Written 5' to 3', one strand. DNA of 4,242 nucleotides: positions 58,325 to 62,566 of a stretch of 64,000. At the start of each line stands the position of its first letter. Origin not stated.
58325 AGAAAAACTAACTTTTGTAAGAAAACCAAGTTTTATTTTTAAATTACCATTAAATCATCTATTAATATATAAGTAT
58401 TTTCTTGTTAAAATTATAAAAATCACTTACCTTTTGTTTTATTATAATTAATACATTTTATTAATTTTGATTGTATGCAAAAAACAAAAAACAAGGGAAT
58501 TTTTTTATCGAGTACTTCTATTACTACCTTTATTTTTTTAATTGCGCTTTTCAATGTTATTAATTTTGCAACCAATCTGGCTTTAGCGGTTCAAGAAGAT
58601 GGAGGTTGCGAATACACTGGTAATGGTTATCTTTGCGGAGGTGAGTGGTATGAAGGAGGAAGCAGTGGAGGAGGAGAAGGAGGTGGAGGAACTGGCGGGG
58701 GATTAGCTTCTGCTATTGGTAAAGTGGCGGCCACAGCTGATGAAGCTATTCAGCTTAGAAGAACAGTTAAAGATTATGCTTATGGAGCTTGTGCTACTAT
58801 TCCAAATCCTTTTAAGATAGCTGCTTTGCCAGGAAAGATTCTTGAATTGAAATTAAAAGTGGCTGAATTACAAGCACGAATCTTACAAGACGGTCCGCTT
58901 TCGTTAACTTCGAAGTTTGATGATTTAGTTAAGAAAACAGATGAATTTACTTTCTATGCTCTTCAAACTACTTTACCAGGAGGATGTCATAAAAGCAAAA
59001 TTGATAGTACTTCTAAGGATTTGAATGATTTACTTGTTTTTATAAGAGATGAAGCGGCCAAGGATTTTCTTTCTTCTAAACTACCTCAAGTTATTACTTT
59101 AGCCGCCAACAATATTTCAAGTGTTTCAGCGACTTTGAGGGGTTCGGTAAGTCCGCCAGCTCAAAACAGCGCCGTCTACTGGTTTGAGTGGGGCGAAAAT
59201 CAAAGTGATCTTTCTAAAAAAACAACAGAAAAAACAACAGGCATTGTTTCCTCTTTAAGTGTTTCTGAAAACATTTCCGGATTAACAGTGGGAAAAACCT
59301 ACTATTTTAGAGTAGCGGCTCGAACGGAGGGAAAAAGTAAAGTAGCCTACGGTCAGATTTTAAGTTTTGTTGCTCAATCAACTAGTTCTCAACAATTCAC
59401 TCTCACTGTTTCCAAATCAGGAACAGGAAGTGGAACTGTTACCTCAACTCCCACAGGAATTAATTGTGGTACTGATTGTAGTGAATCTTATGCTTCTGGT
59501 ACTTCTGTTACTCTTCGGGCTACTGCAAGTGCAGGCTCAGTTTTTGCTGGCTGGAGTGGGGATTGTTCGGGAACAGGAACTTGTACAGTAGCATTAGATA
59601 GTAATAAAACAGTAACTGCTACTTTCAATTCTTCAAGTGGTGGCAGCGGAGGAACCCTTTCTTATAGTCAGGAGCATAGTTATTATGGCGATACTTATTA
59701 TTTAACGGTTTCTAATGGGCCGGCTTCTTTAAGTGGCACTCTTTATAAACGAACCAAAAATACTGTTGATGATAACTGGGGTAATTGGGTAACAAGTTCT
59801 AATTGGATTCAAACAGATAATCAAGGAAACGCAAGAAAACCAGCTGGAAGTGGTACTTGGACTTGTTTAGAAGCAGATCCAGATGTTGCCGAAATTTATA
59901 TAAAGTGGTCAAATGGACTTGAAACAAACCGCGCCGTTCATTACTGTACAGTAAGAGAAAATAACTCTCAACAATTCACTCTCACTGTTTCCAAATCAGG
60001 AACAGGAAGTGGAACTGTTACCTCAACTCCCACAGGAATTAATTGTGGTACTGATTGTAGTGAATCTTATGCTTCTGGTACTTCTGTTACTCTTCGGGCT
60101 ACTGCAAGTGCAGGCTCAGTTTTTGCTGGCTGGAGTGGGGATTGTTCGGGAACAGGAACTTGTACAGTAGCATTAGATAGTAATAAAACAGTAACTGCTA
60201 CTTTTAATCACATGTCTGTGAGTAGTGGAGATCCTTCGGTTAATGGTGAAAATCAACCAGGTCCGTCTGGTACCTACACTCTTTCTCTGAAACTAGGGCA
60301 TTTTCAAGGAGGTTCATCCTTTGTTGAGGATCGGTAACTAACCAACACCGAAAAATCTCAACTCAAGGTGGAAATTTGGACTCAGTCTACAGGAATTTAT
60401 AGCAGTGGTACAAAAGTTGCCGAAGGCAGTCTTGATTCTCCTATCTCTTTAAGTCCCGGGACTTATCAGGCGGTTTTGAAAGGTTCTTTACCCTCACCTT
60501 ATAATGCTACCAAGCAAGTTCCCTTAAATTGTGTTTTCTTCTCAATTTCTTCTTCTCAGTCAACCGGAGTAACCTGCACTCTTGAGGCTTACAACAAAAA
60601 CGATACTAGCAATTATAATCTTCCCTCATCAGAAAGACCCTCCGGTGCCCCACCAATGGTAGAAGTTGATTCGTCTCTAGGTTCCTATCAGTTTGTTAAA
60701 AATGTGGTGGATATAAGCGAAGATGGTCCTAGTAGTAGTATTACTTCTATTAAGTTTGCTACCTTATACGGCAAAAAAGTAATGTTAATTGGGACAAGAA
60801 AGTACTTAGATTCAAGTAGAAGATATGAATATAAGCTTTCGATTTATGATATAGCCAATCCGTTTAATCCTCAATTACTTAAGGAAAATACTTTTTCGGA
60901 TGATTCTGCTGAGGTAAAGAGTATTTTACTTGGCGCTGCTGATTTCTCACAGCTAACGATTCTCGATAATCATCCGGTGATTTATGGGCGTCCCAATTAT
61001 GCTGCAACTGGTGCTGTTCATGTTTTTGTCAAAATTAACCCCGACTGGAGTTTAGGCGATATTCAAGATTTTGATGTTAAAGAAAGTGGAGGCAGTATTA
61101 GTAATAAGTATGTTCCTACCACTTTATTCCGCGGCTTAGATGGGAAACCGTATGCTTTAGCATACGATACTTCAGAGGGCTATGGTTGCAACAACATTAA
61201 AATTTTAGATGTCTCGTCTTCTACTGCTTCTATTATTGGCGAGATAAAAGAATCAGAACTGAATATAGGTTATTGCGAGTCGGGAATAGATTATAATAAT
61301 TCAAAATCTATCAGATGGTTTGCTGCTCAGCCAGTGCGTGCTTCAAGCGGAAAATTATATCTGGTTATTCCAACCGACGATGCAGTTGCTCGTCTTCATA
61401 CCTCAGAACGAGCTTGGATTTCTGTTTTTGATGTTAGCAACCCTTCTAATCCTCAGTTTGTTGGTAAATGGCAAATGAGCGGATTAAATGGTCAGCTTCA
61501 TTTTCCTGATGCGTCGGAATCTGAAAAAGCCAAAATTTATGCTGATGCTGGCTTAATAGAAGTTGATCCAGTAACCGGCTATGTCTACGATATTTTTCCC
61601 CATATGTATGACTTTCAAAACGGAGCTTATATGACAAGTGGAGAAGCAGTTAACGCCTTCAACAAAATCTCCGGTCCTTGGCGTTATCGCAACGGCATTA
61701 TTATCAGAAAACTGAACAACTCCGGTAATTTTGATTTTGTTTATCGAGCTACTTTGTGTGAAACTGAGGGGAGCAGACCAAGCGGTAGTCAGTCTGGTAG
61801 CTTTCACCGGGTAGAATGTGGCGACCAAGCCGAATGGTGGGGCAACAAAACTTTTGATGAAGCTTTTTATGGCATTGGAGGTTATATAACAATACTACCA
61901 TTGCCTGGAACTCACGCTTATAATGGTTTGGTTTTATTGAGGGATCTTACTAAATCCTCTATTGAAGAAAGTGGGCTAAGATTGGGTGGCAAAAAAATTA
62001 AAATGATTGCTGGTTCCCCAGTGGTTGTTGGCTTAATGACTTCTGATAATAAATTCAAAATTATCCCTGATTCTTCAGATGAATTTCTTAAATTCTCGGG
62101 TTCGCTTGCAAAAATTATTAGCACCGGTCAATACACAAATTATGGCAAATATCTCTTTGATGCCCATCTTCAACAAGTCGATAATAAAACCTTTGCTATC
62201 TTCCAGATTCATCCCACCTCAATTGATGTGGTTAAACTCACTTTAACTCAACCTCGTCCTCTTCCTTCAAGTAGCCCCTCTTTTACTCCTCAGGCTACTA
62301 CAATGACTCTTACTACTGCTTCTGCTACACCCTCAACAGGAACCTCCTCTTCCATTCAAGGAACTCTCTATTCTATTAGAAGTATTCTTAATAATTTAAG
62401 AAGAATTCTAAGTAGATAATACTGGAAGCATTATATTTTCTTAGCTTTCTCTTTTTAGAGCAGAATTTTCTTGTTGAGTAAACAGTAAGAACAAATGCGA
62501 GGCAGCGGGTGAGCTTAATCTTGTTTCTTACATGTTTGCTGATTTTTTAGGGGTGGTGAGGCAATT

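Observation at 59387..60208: Near-perfect 243-bp intragenic direct duplication, 579 bp apart, in-frame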

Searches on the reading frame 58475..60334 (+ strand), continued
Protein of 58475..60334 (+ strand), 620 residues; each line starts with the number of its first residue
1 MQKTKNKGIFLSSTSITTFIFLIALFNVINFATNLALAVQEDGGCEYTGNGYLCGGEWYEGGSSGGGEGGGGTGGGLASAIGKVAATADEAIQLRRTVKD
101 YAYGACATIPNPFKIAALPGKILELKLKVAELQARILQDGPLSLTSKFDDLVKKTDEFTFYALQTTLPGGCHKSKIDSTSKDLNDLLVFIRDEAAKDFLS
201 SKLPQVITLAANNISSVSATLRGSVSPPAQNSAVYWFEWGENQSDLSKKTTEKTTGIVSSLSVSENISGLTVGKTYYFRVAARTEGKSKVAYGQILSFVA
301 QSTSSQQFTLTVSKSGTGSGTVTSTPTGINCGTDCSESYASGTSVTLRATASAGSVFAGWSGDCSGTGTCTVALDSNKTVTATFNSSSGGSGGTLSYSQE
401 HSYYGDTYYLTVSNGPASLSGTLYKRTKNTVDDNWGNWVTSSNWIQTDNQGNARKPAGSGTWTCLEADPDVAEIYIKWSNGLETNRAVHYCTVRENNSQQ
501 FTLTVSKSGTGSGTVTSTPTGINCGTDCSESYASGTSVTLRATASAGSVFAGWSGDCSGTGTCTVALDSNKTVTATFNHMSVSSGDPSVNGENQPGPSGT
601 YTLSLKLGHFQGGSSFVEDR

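Call 36: find_encoding_contigs(protein=P0154, flank=8000, max_places=6)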
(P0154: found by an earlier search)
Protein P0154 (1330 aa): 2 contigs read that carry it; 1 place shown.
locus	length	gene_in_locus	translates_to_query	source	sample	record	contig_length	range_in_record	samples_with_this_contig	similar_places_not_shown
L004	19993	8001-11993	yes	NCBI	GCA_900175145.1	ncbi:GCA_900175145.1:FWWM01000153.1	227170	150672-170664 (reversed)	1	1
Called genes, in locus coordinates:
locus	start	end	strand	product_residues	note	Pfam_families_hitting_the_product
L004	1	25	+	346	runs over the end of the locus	PF06723:MreB_Mbl, PF00022:Actin (weak), PF00012:HSP70, PF11104:PilM_2 (faint), PF14450:FtsA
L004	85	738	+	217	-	PF04085:MreC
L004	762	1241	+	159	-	-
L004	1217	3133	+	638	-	PF03717:PBP_dimer, PF00905:Transpeptidase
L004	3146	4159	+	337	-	PF01087:GalP_UDP_transf, PF16285:DUF4931_N (faint), PF16268:DUF4921, PF02744:GalP_UDP_tr_C, PF11969:DcpS_C (weak), PF01230:HIT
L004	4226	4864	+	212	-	PF09335:VTT_dom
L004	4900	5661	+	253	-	PF00121:TIM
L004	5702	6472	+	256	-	PF04402:SIMPL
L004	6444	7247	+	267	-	PF12146:Hydrolase_4, PF12697:Abhydrolase_6, PF00561:Abhydrolase_1, PF00326:Peptidase_S9 (faint)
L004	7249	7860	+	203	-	PF04138:GtrA_DPMS_TM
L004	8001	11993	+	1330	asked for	PF18998:Flg_new_2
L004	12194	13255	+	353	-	PF01565:FAD_binding_4, PF02873:MurB_C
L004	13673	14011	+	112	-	PF02482:Ribosomal_S30AE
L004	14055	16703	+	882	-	PF07517:SecA_DEAD, PF01043:SecA_PP_bind, PF21090:P-loop_SecA, PF07516:SecA_SW, PF02810:SEC-C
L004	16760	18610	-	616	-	PF07963:N_methyl (weak)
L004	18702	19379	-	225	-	PF10502:Peptidase_S26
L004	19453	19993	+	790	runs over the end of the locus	PF00009:GTP_EFTU, PF13366:PDDEXK_3, PF00009:GTP_EFTU, PF03144:GTP_EFTU_D2, PF22042:EF-G_D2 (weak), PF14492:EFG_III, PF00679:EFG_C, PF06421:LepA_C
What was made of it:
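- On Diversity-generating retroelement (template/variable repeat pair): No reverse transcriptase lies in the collinear annotated neighbourhood (call 36).
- No reverse transcriptase lies within 8 kb on either side in the collinear annotated locus (call 36).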

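Call 37: find_encoding_contigs(protein=P0152, flank=3000, max_places=4)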
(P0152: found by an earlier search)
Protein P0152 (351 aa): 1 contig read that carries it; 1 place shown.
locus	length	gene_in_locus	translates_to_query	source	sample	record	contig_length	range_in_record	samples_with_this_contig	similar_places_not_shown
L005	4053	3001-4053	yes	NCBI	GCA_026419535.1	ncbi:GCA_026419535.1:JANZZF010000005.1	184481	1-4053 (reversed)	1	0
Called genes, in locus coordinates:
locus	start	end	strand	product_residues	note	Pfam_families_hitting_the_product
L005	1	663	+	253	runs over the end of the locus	PF00121:TIM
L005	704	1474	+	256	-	PF04402:SIMPL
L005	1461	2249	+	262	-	PF00561:Abhydrolase_1, PF12146:Hydrolase_4, PF12697:Abhydrolase_6, PF00326:Peptidase_S9 (faint)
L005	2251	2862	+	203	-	PF04138:GtrA_DPMS_TM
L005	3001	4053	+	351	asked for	?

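Call 38: find_encoding_contigs(protein=P0155, flank=8000, max_places=4)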
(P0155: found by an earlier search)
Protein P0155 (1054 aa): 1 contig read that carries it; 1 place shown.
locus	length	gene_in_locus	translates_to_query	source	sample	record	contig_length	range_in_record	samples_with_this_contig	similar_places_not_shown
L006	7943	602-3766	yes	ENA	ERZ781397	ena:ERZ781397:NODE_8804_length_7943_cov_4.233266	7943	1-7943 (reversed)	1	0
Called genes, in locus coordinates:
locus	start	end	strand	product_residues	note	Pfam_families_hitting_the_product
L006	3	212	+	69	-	?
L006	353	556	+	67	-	-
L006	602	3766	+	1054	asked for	PF18998:Flg_new_2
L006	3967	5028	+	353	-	PF01565:FAD_binding_4, PF02873:MurB_C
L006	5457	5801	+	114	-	PF02482:Ribosomal_S30AE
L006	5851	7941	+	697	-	?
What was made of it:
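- L006 is a SPAdes contig at k-mer coverage 4.2 (call 38).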

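Call 48: search_protein_families(library=pfam, proteins=[P0154], max_evalue=1)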
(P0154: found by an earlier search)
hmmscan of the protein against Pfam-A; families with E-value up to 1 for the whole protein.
P0154 (1330 aa): 6 families
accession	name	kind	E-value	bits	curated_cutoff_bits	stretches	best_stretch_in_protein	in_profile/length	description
PF18998.6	Flg_new_2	-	3.1e-19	69.2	23.6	2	516-579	14-71/73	Divergent InlB B-repeat domain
PF09479.16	Flg_new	-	4.8e-05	23.8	27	2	330-379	8-61/65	Listeria-Bacteroides repeat domain (List_Bact_rpt)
PF16656.11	Pur_ac_phosph_N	-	0.002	19.1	30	1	227-290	23-88/93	Purple acid Phosphatase, N-terminal domain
PF18003.7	DUF3823_C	-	0.011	16.8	27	1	250-295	59-101/103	Domain of unknown function (DUF3823_C)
PF00041.27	fn3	-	0.033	14.8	25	1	259-286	45-72/84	Fibronectin type III domain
PF23926.2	LtfC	-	0.72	10.9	27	0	338-379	27-67/100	LtfC-like, beta-sandwich domain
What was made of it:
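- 58475..60337 (+): N-terminal fragment (620 codons, annotated KatS3mg098_269) of the surface-protein gene. By inspection it holds a signal-peptide-like N-terminus, a Cys/Gly-rich stretch, a helical region, an FN3-like domain, then R_A, S, R_B and the first 42 residues of domain X. Weak fn3 / Pur_ac_phosph_N hits at residues 227-290 of orthologue P0154 (call 48).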

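Call 53: search_solved_structures(query=P0154, max_evalue=1)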
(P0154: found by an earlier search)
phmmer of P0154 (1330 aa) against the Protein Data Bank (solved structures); distinct sequences matched with E-value up to 1: 9.
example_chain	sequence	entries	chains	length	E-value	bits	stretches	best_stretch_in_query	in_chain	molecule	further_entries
1hzk_A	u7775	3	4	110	0.00017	22.5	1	254-340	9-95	C-1027 APOPROTEIN | Apoprotein of C1027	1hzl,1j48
1acx_A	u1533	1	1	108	0.0065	17.2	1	263-345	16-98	ACTINOXANTHIN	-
8rz1_A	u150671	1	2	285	0.012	16.4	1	60-128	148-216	R5.034 scFv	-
1x5h_A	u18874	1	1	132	0.07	13.8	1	200-287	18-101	Neogenin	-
21ao_A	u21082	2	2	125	0.12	13.1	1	452-517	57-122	BD70-4003 Heavy chain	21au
8xor_B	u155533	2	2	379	0.49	11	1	62-108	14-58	Guanine nucleotide-binding protein G(I)/G(S)/G(T) subunit beta-1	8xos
6ar6_B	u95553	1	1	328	0.64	10.7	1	63-91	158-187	DLD-4 darpin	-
6e24_A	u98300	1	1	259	0.73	10.5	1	44-127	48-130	Transcription initiation factor TFIID subunit 1,Myc proto-oncogene protein,TATA-box-bindin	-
7t92_A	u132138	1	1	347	0.75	10.4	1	62-106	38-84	Peroxin-2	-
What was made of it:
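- Tried and rejected: Sequence search of the PDB gave only marginal Ig/FN3-like hits (call 53).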

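Call 54: search_protein_families(library=ncbifam, proteins=[P0154], max_evalue=0.1)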
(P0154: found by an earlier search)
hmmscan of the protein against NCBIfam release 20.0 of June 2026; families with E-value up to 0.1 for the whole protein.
P0154 (1330 aa): 1 family
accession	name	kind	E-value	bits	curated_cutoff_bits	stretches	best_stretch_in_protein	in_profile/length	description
TIGR02543.1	List_Bact_rpt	repeat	2.7e-05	24.4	20.95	1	354-386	5-42/44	TIGR02543 family repeat protein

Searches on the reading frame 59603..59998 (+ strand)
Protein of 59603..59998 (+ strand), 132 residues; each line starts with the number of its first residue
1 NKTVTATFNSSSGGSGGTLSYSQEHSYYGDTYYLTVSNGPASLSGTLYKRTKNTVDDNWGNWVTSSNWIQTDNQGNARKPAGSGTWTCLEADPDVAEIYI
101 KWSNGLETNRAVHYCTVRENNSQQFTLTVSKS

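Call 44: find_homologous_proteins(query=A3, max_evalue=0.001)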
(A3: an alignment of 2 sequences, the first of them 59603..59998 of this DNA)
Query A3 (2 sequences): 87 candidates shared short words with the query, none scored E <= 0.001.
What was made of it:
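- Tried and rejected: An S-domain alignment search returned no hit, not even the query's own protein, so that negative is uninformative (call 44).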

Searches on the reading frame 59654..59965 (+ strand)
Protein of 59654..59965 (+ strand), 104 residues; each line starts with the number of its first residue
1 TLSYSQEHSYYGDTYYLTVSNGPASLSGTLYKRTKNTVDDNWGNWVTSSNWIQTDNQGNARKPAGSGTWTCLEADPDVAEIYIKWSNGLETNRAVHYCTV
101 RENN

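Call 29: search_protein_representatives(protein=window:59654-59965:+)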
Query: 104 residues. Proteins with E-value up to 0.001 (for the whole library): 12; up to 1e-10: 4; up to 1e-30: 0. The best 12 are listed.
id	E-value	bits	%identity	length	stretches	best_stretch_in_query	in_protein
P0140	5.6e-18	81.7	39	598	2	3-102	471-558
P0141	6.6e-14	68.6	32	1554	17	8-61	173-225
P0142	1.9e-11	60.7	47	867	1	2-100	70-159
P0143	7.1e-11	58.9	46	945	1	3-101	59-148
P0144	1.4e-08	51.5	45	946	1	5-99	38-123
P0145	2.5e-08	50.7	31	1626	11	21-89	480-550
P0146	2.3e-07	47.6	44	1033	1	2-99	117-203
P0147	2.0e-06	44.5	43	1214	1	1-99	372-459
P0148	2.0e-05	41.3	41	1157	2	13-99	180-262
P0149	8.9e-05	39.2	45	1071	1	3-99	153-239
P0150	9.4e-05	39.1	34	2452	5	21-63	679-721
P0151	1.8e-04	38.3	43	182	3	12-56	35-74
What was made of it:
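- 59654..59965 (+): Spacer domain S (about 104 aa, two Cys, no Pfam family). It is unique within this gene. A homologue at 40% aa identity lies at window 415-660 in the 1..3351 gene. Only 12 hits in 1.84 billion representative proteins (call 29).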

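Call 48: search_protein_families(library=pfam, proteins=[P0142], max_evalue=1)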
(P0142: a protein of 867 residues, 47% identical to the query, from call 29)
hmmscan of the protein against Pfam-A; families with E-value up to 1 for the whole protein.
P0142 (867 aa): 0 families

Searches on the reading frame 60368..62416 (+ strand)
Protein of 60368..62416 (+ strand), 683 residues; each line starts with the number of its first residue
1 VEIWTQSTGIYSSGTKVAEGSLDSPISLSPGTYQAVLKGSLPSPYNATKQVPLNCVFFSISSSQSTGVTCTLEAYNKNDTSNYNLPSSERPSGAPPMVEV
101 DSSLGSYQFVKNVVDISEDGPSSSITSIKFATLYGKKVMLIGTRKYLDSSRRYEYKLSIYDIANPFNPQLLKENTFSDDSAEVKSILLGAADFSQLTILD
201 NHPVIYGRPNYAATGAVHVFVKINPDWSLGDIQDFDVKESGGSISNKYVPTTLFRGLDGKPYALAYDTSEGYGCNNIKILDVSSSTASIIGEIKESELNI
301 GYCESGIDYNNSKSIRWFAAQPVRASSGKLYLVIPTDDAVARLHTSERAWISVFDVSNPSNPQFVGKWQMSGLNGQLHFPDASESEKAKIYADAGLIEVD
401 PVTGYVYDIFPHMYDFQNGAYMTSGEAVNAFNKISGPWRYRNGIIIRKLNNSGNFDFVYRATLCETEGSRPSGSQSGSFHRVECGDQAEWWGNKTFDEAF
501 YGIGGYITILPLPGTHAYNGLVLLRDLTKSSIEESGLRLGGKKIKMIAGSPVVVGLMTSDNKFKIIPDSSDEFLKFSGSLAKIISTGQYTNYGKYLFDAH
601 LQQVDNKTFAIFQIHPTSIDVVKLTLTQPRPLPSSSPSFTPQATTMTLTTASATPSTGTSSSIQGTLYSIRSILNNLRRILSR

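Call 4: search_protein_families(library=pfam, proteins=[window:60368-62416:+], max_evalue=0.01)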
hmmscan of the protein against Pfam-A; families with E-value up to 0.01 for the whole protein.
window:60368-62416:+ (683 aa): 0 families

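Call 63: find_related_loci(query=A4, collection=genome_contigs, flank=5000)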
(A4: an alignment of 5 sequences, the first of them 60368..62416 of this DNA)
Query A4 (683 aa) in genome_contigs; peptide patterns used: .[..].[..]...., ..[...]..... (x = any residue, [..] = any of these).
162 stretches matched a pattern, but none encodes a relative of the query by tblastn (E <= 1e-3).

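Call 66: predict_structure(alignment_id=A4)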
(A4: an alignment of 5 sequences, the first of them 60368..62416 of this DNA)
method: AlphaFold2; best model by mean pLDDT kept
length: 683 residues; sequences in the alignment: 5
mean_pLDDT: 56.2   pTM: 0.59
mean pLDDT of the five models: 56.2, 52.4, 48.1, 44.9, 43.8
residues with pLDDT >= 90: 26; 70-90: 174; 50-70: 188; < 50: 295
segments of 3 or more residues with pLDDT < 50: 1-9, 20-25, 38-45, 64-66, 79-105, 179-194, 209-216, 301-313, 338-349, 371-375, 411-442, 462-506, 530-549, 567-573, 575-597, 628-673, 675-679, 681-683
pLDDT, mean of each block of 10 residues (from residue 1): 38 54 52 55 49 58 53 49 34 29 48 69 70 86 72 77 86 70 42 57 69 51 85 81 81 86 81 69 89 72 37 58 83 63 38 86 75 52 70 70 64 35 40 37 61 60 39 30 28 30 45 60 61 35 36 65 55 45 34 44 75 71 59 28 36 28 32 45 40
secondary structure, 60 per line:
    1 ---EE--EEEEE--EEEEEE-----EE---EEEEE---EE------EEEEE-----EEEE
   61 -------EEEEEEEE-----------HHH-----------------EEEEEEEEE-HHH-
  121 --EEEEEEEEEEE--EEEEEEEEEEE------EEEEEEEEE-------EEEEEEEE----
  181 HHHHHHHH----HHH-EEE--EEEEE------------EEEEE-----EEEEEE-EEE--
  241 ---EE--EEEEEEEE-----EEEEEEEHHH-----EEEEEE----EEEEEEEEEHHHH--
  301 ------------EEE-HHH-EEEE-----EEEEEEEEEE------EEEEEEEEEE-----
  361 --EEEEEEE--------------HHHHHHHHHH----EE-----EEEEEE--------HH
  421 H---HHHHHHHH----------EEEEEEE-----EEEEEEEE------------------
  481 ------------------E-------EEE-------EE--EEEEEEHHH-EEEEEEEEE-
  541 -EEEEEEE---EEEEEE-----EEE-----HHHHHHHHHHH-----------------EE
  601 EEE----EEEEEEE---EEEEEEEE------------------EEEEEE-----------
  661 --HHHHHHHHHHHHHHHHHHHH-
elements in order (helices of 4 or more, strands of 3 or more residues): E8-12 E15-20 E31-35 E47-51 E57-60 E68-75 E107-115 E123-133 E136-146 E153-161 E169-176 H181-188 E197-199 E202-206 E219-223 E229-234 E236-238 E248-255 E261-267 E276-281 E286-294 H295-298 E313-315 E321-324 E330-339 E346-355 E363-369 H384-393 E405-410 H425-432 E443-449 E455-462 E507-509 E521-526 E531-539 E542-548 E552-557 E563-565 H571-581 E599-603 E608-614 E618-625 E644-649 H663-682

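Call 68: fold_search(model_id=the predicted structure, library=pdb)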
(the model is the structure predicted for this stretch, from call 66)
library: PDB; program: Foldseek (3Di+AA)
matches with E <= 10: 768; with E <= 0.001: 94
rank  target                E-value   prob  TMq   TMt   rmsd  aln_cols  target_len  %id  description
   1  5hrm_B                5.6e-10  1.00  0.25  0.33   9.8       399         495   16  Crystal structure of phosphotriesterase from Sphingobium sp. TCM1 (released 2016-07-13)
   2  5hrm_A                7.7e-10  1.00  0.25  0.33   9.8       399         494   16  Crystal structure of phosphotriesterase from Sphingobium sp. TCM1 (released 2016-07-13)
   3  7esn_A                1.0e-06  1.00  0.28  0.38  11.5       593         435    8  Crystal structure of a L-rhamnose-alpha-1,4-D-glucuronate lyase from Fusarium oxysporum 12S, H105F Rha-GlcA complex (released 2021-08-04)
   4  9hne_E                1.4e-06  1.00  0.18  0.13  18.4       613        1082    8  Cereblon in complex with DDB1, GSPT1 and Compound-1 (released 2025-10-22)
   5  9ltj_B                1.4e-06  0.99  0.19  0.17  28.6       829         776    7  Cryo-EM structure of DDB1-DDA1-DET1 complex (released 2026-01-28)
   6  7esl                  1.9e-06  1.00  0.30  0.43  10.4       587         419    9  Crystal structure of a L-rhamnose-alpha-1,4-D-glucuronate lyase from Fusarium oxysporum 12S, N247A N-glycan free form (released 2021-08-04)
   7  7esk_A                3.0e-06  1.00  0.30  0.43  10.7       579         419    9  Crystal structure of a L-rhamnose-alpha-1,4-D-glucuronate lyase from Fusarium oxysporum 12S, Ligand free form (released 2021-08-04)
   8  8dey_B                3.3e-06  0.98  0.19  0.17  30.0       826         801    8  Ternary complex structure of Cereblon-DDB1 bound to IKZF2(ZF2,3) and the molecular glue DKY709 (released 2023-03-08)
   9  9saf_A                3.7e-06  0.97  0.19  0.17  28.6       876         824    7  Ternary PROTAC-mediated complex of BRD4-BD1/CRBN/DDB1 and JQ1-AcQ bifunctional degrader (released 2025-10-01)
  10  5muk                  5.4e-06  1.00  0.30  0.46  10.8       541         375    9  Glycoside Hydrolase BT3686 (released 2017-04-26)
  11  5mum                  7.0e-06  1.00  0.30  0.45   9.5       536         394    8  Glycoside Hydrolase BACINT_00347 (released 2017-04-26)
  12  3sre                  9.1e-06  1.00  0.18  0.30  11.9       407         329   12  Serum paraoxonase-1 by directed evolution at pH 6.5 (released 2012-03-21)
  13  5mvh                  1.3e-05  1.00  0.30  0.45  10.4       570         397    8  Glycoside Hydrolase BACCELL_00856 (released 2017-04-26)
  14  5mul                  1.9e-05  1.00  0.30  0.46  10.6       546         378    8  Glycoside Hydrolase BT3686 bound to Glucuronic Acid (released 2017-04-26)
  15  9gne_A                1.9e-05  1.00  0.22  0.22  12.2       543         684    8  CryoEM structure of mammalian AAP in complex with acetyl-alanyl-chloromethylketone (released 2025-10-22)
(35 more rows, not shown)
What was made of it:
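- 60338..62419 (+): Remainder of the same reading frame (ORF 60368-62419, annotated KatS3mg098_270): the rest of domain X, a beta-propeller-like module and a conserved basic C-terminal tail. AlphaFold2 model has pLDDT 56 and pTM 0.59, and all top Foldseek PDB hits are beta-propellers (calls 66, 68).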
